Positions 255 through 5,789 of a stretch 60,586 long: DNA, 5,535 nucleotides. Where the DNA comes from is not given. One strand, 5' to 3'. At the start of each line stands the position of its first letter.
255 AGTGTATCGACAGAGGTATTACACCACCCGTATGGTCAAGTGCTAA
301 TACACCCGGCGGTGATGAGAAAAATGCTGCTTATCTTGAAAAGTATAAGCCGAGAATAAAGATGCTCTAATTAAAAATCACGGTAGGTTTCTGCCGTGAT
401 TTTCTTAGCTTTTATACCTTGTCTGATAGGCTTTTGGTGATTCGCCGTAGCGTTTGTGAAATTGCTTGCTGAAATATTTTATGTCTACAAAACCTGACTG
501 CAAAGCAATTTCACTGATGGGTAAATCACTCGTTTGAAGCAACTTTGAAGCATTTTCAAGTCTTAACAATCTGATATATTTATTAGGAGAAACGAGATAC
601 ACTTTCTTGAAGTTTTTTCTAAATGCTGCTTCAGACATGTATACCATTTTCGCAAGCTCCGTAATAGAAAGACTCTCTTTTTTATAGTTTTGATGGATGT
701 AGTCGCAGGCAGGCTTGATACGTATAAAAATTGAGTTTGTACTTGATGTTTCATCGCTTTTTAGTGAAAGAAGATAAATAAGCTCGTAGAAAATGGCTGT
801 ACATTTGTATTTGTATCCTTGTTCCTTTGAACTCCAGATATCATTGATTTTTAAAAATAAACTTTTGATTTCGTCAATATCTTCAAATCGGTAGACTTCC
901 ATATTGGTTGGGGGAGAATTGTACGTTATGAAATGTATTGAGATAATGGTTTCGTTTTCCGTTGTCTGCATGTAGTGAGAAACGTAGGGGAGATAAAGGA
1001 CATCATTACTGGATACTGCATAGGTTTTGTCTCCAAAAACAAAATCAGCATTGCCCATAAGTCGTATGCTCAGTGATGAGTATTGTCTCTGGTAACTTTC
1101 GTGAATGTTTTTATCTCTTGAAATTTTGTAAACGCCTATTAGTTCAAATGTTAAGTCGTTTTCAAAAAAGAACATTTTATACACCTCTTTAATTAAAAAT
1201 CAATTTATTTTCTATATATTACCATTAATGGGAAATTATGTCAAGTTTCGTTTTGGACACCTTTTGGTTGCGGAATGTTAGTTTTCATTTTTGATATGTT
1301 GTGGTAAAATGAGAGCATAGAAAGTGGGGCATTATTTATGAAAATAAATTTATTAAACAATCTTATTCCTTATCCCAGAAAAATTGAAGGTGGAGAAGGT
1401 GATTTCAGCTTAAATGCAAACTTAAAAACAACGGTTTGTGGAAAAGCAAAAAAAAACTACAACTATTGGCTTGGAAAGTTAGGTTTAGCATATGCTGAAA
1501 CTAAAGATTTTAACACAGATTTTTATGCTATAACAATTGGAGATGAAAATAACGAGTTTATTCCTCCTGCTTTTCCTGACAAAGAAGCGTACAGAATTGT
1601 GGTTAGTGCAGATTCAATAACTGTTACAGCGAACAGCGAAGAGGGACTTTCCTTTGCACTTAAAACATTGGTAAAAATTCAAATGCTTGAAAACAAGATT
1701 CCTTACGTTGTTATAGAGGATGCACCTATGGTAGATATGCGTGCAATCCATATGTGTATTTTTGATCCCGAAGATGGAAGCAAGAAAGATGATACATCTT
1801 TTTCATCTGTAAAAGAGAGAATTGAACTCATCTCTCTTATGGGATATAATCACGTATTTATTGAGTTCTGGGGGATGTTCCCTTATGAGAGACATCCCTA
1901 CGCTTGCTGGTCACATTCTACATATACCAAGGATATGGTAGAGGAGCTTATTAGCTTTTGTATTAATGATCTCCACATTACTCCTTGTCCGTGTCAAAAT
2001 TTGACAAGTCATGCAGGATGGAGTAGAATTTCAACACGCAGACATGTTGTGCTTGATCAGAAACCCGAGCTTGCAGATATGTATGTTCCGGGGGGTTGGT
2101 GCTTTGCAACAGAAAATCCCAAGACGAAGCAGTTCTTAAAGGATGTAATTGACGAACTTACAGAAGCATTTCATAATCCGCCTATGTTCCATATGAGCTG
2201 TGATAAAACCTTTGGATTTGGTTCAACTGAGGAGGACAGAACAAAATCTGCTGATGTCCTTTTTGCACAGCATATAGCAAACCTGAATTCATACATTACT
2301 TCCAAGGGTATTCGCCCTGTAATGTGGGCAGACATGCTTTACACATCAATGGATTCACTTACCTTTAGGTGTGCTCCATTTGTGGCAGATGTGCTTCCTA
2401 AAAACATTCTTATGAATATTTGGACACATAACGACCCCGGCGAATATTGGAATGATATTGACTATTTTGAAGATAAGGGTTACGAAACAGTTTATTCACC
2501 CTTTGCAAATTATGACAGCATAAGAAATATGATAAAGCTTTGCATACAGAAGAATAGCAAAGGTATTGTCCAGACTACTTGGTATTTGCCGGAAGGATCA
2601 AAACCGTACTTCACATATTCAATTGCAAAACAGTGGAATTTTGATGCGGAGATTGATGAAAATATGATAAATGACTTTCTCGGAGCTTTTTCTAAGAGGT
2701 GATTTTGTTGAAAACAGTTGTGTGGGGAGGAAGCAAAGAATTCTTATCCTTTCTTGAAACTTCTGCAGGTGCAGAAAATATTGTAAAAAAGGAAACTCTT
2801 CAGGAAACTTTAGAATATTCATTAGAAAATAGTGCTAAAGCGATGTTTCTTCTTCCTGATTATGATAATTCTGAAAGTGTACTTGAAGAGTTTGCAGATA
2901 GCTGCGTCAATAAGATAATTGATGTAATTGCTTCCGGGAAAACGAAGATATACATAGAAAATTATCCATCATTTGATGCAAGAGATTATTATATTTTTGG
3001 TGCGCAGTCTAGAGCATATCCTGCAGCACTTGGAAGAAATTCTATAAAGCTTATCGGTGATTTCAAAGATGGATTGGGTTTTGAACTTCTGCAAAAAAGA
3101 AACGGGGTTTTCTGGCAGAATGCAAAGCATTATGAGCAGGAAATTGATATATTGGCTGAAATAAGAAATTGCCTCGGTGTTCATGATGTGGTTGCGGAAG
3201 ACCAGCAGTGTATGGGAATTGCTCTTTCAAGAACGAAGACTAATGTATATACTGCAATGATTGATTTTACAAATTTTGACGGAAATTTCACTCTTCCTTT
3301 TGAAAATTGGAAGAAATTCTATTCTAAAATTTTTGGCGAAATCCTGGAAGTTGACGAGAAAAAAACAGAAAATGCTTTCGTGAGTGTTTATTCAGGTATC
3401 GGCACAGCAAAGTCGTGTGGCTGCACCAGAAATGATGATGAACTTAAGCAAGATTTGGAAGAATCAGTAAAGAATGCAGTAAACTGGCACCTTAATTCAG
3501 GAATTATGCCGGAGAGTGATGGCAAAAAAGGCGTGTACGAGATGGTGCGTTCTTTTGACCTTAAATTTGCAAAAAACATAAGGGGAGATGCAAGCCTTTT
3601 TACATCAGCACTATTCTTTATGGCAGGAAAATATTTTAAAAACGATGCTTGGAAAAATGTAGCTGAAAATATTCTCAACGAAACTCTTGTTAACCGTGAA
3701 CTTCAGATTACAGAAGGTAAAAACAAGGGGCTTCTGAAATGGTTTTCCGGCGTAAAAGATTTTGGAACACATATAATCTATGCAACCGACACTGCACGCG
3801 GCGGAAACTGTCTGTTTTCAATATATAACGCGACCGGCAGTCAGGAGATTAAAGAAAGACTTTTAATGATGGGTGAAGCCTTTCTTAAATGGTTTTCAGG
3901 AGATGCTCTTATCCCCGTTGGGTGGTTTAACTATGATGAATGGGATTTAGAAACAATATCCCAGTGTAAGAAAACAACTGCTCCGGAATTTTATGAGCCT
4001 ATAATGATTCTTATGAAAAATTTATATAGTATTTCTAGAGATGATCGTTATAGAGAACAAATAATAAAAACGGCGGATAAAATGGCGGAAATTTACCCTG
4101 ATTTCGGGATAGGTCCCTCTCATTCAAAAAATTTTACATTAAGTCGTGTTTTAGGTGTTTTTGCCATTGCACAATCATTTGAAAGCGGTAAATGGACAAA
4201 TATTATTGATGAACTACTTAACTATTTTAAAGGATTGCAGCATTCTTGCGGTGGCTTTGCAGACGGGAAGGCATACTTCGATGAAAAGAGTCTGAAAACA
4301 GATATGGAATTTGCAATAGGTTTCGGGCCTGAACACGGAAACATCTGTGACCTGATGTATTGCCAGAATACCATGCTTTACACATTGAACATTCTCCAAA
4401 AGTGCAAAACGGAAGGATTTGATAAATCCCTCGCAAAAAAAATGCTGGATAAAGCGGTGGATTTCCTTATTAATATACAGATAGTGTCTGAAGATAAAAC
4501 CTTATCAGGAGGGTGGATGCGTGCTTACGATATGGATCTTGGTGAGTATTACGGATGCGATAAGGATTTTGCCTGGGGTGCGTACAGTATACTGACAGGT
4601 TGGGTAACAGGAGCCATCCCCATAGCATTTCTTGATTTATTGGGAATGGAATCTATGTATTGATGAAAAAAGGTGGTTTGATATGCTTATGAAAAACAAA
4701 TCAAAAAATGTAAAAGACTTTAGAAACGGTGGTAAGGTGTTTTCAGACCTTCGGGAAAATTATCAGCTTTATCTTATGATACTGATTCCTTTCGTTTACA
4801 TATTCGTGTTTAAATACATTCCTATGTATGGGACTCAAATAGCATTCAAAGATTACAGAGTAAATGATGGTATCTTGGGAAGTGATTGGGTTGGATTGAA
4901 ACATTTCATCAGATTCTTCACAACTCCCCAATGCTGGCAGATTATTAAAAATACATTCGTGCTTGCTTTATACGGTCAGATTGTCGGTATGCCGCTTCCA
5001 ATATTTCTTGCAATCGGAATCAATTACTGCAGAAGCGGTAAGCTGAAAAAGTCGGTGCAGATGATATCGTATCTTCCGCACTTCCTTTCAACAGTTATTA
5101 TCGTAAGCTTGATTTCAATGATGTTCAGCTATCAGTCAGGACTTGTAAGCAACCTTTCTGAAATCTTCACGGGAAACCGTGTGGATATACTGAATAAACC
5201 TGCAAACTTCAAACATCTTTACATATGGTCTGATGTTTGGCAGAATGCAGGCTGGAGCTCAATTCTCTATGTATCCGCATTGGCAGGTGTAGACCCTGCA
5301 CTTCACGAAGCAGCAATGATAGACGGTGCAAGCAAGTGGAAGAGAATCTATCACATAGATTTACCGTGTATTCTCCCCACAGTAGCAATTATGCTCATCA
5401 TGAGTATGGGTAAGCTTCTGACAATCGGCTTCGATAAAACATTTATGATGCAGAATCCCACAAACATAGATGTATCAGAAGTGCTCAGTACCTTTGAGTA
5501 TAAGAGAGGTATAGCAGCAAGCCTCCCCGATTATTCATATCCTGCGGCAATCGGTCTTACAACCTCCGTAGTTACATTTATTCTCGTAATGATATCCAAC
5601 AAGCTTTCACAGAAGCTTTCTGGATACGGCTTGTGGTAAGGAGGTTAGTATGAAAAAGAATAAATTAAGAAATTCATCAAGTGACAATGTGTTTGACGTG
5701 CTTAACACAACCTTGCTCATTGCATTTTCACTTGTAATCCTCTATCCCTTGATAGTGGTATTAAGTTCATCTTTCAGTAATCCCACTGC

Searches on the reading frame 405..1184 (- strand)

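Call 5: search_protein_families(library=pfam, proteins=[window:405-1184:-], max_evalue=0.001)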
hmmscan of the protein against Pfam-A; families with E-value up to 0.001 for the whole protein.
window:405-1184:- (259 aa): 2 families
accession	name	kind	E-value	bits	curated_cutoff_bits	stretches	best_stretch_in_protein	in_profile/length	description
PF12833.13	HTH_18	-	3.6e-21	75.7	33.6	1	177-255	1-79/80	Helix-turn-helix domain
PF00165.29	HTH_AraC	-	3.7e-17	62.4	26.6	2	216-254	1-41/42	Bacterial regulatory helix-turn-helix proteins, AraC family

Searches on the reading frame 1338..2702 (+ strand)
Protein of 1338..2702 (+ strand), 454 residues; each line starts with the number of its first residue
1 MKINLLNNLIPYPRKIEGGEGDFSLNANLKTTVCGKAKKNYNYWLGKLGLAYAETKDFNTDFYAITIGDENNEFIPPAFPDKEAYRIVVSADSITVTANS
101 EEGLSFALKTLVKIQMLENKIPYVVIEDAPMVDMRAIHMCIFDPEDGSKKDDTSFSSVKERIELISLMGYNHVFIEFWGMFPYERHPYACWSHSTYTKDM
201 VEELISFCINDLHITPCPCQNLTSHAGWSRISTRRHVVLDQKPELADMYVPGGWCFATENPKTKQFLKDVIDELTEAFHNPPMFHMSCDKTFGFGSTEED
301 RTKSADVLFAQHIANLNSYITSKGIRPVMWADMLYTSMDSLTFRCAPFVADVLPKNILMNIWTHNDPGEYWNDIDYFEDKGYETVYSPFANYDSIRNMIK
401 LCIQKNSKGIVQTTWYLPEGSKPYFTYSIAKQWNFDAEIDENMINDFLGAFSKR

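Call 5: search_protein_families(library=pfam, proteins=[window:1338-2702:+], max_evalue=0.001)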
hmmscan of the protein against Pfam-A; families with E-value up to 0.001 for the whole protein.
window:1338-2702:+ (454 aa): 2 families
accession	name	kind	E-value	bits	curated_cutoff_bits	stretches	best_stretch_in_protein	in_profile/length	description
PF02838.20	Glyco_hydro_20b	-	1.1e-11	46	26.1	1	8-129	3-124/124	Glycosyl hydrolase family 20, domain 2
PF00728.28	Glyco_hydro_20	-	3.6e-09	36.9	22.3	1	194-389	73-262/348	Glycosyl hydrolase family 20, catalytic domain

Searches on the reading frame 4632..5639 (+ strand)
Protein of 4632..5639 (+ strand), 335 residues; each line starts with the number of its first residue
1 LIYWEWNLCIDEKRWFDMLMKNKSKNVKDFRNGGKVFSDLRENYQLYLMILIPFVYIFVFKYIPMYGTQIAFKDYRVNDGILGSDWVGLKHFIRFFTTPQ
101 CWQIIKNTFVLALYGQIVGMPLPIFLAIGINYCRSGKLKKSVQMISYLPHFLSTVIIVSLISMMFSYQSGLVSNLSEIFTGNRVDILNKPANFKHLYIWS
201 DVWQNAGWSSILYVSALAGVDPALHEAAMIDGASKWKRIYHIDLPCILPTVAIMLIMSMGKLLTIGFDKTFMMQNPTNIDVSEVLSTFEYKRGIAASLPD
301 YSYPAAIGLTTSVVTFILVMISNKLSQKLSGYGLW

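Call 5: search_protein_families(library=pfam, proteins=[window:4632-5639:+], max_evalue=0.001)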
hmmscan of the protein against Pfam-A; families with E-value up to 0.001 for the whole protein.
window:4632-5639:+ (335 aa): 1 family
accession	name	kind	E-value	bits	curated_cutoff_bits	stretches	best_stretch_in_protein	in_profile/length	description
PF00528.27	BPD_transp_1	-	2.8e-10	40.6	26.4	1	119-321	1-173/184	Binding-protein-dependent transport system inner membrane component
